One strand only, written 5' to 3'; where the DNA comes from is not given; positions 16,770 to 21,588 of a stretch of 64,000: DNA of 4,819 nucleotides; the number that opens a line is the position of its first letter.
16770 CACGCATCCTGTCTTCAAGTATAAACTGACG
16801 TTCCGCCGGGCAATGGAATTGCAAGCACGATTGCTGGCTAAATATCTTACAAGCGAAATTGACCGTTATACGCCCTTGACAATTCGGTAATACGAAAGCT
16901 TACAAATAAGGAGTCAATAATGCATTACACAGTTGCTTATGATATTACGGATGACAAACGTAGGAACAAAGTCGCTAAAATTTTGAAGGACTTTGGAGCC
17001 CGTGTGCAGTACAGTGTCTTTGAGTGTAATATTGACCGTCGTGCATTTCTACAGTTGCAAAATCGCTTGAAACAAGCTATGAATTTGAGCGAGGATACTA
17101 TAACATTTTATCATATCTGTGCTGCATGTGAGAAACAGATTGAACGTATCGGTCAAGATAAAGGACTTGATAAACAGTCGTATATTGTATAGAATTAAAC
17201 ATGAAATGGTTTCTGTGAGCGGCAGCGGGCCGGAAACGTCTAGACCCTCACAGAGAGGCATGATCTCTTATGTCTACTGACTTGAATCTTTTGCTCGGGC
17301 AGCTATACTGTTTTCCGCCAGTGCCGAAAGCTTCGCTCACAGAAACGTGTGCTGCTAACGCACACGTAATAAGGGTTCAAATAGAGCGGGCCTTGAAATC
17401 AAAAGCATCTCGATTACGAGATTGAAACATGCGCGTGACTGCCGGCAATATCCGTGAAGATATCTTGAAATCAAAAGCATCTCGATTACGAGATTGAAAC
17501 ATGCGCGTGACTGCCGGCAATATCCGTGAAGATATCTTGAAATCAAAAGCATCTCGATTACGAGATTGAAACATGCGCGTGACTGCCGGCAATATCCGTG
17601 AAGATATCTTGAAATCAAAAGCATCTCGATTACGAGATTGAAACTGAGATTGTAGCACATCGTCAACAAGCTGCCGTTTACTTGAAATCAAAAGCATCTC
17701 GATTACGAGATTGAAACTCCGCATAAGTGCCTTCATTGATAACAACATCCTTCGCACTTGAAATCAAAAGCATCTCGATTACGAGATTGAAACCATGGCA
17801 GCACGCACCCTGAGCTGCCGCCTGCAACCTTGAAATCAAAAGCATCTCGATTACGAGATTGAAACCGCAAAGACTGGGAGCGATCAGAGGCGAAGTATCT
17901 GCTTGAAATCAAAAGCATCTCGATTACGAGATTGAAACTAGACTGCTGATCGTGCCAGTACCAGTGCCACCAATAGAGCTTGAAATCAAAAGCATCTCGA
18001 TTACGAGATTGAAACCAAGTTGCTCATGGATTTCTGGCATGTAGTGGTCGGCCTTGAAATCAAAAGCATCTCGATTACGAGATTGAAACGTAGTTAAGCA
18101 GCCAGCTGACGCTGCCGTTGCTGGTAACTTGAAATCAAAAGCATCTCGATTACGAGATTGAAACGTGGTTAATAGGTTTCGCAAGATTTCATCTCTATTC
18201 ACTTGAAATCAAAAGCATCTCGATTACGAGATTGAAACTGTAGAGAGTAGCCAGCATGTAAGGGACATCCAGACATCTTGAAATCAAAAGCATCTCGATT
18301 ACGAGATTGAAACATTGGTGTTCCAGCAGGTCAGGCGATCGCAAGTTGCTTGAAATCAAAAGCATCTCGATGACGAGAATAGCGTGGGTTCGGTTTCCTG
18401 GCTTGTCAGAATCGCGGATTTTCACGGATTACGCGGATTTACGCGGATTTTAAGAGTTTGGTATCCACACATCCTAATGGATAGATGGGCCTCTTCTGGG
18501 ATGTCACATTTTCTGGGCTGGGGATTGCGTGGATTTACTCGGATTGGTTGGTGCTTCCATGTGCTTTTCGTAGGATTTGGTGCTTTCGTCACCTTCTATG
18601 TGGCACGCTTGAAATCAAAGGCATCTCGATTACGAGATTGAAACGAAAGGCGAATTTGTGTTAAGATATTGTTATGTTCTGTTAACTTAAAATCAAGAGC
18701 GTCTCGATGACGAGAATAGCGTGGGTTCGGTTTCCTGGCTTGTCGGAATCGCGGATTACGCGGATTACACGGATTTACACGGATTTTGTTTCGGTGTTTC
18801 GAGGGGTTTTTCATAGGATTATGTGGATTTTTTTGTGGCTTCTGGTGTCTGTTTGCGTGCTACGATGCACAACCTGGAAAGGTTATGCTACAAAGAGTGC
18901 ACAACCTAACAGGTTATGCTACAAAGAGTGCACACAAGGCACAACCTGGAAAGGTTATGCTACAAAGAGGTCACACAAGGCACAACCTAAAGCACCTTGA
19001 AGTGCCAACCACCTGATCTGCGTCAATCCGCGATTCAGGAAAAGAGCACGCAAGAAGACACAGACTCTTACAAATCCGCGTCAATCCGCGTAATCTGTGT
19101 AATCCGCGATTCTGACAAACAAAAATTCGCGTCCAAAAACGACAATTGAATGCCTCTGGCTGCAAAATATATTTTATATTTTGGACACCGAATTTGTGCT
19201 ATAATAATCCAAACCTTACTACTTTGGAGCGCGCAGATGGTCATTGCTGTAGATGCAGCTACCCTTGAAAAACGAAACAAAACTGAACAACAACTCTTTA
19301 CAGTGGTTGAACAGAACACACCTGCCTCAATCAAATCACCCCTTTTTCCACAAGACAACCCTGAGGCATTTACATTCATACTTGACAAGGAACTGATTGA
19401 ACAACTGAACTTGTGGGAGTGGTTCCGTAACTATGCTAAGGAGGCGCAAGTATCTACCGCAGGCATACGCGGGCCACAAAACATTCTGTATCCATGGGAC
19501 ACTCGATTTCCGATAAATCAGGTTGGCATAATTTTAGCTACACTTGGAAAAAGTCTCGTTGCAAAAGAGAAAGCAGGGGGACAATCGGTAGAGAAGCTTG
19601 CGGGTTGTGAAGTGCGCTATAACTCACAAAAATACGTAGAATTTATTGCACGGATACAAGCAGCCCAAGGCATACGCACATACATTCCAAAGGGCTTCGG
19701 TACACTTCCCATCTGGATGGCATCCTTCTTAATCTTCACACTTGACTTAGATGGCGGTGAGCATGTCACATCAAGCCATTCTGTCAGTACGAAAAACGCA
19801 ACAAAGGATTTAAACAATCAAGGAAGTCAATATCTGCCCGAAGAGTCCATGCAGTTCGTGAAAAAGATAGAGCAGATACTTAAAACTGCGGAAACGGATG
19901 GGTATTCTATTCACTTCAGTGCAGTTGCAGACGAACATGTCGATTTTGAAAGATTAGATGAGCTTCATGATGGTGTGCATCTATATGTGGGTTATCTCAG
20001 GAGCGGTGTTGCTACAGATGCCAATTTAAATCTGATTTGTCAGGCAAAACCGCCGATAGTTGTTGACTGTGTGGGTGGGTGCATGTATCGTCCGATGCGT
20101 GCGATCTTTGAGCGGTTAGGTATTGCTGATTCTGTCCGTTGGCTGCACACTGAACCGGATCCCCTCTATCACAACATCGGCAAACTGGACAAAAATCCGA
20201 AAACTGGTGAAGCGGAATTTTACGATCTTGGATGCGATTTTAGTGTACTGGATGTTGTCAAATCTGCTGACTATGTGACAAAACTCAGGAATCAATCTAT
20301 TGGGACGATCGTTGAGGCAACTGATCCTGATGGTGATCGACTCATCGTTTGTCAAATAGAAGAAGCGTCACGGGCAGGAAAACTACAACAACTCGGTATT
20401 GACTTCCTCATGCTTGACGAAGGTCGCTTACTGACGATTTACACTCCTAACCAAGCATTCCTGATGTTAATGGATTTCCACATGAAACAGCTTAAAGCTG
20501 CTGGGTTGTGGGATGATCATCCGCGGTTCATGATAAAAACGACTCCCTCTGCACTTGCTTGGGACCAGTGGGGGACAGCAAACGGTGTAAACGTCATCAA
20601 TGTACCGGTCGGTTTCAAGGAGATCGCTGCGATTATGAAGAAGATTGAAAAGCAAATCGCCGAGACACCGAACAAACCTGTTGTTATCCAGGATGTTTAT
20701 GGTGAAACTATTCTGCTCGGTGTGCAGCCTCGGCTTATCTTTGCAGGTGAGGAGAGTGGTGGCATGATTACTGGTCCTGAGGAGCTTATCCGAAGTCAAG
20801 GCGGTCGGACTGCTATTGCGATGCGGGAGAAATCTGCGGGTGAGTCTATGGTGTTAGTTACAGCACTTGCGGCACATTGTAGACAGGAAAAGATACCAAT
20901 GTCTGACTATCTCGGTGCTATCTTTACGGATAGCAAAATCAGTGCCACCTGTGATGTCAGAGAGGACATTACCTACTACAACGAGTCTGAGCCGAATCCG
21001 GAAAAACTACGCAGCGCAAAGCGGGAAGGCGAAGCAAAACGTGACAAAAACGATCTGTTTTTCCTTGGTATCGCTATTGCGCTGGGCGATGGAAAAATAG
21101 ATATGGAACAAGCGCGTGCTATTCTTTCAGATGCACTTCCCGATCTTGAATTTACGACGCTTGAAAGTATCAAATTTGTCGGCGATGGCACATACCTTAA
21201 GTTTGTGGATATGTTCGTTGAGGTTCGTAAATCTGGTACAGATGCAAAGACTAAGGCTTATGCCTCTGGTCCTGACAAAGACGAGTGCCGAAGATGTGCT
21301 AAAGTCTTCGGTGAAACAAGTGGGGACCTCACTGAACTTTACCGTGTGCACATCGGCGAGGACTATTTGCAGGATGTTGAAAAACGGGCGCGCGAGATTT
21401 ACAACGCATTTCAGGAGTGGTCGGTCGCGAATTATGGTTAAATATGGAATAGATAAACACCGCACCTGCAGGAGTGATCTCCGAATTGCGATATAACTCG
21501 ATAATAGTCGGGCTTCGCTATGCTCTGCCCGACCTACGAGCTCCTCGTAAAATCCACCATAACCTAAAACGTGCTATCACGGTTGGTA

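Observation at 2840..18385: Variant type I CRISPR-Cas locus with non-canonical gene order and split Cas3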

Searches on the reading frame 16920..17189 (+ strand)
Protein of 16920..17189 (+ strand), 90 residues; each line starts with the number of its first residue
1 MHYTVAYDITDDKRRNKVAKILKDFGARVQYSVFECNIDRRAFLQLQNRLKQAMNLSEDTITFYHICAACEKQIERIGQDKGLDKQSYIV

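Call 10: search_protein_families(library=ncbifam, max_evalue=0.01, proteins=[window:16920-17189:+])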
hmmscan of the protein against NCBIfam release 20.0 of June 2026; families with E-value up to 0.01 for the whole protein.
window:16920-17189:+ (90 aa): 1 family
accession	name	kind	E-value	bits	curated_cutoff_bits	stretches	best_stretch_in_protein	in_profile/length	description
TIGR01573.1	cas2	equivalog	2.3e-19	69.4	24.5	1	1-84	1-88/96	CRISPR-associated endonuclease Cas2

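Call 11: search_protein_families(library=padloc, max_evalue=0.01, proteins=[window:16920-17189:+])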
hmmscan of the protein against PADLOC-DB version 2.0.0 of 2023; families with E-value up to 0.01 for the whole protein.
window:16920-17189:+ (90 aa): 22 families
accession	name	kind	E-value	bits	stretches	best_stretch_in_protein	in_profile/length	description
PDLC02027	Cas2d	-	6.8e-32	107.8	1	1-87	1-87/89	-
PDLC01338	Cas2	-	8.5e-28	94.7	1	3-81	1-76/76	"CAS-I,CAS-II,CAS-III,CAS-IV,CAS-V,CAS-VI; acquisition_2"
PDLC01443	Cas2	-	4.3e-25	86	1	1-86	1-84/86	"CAS-I,CAS-II,CAS-III,CAS-IV,CAS-V,CAS-VI; acquisition_2"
PDLC01649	Cas2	-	1.9e-24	83.8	1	1-70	1-69/70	"CAS-I,CAS-II,CAS-III,CAS-IV,CAS-V,CAS-VI; acquisition_2"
PDLC01756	Cas2g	-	2.1e-24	83.4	1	2-89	5-94/96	-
PDLC02074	Cas2_IIIb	-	6.2e-23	78.7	1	4-76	4-75/86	-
PDLC00936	Cas2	-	1.7e-22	77.7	1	5-80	3-82/83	Cas2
PDLC01251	Cas2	-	5.8e-22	75.8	1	1-81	1-80/84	"CAS-I,CAS-II,CAS-III,CAS-IV,CAS-V,CAS-VI; acquisition_2"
PDLC01751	Cas2c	-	1.7e-21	74.5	1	4-88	4-92/95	-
PDLC00935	Cas2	-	6.2e-20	69.4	1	1-84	1-88/96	CRISPR-associated endonuclease Cas2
PDLC02078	Cas2b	-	8.3e-19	65.3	1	2-81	4-82/94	-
PDLC01748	Cas2_IIIa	-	2.5e-18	64.4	1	1-82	1-79/88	-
PDLC02077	Cas2b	-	8.4e-15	53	1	1-80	1-81/96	-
PDLC01749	Cas2b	-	1.4e-14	52.3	1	1-82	1-81/87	-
PDLC02075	Cas2a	-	4.2e-14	50.7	1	1-76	1-74/85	-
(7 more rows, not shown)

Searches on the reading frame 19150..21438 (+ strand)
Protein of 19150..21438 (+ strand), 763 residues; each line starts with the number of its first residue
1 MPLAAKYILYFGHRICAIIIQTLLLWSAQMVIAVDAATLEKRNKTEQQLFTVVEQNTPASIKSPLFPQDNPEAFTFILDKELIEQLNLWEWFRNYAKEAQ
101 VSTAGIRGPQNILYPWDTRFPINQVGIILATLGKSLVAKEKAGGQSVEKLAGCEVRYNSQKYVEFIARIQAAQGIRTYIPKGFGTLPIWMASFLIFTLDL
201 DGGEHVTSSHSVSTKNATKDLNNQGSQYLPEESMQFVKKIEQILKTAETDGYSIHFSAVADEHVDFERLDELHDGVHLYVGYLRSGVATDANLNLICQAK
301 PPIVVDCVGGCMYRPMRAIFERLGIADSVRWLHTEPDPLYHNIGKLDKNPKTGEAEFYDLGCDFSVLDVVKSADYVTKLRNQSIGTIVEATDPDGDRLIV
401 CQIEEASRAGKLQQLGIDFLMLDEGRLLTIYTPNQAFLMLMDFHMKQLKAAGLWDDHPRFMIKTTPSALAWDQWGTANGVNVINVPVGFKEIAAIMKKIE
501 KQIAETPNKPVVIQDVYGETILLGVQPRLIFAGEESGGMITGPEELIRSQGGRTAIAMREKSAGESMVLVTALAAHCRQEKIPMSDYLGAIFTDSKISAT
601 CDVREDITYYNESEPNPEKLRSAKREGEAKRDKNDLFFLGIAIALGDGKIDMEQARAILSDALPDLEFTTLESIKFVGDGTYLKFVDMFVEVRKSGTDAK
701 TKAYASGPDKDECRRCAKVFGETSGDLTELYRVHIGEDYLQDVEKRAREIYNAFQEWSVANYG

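Call 82: search_protein_families(library=pfam, max_evalue=0.001, proteins=[window:19150-21438:+])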
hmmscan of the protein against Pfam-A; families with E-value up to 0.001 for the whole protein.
window:19150-21438:+ (763 aa): 3 families
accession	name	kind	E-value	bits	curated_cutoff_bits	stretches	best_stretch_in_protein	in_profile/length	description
PF02878.22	PGM_PMM_I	-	3.7e-08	33.6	22.5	1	152-245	46-132/138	Phosphoglucomutase/phosphomannomutase, alpha/beta/alpha domain I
PF02880.22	PGM_PMM_III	-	4.4e-05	24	20.7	1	447-586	12-106/115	Phosphoglucomutase/phosphomannomutase, alpha/beta/alpha domain III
PF02879.22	PGM_PMM_II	-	0.00032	21.6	29.3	0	386-401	84-99/103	Phosphoglucomutase/phosphomannomutase, alpha/beta/alpha domain II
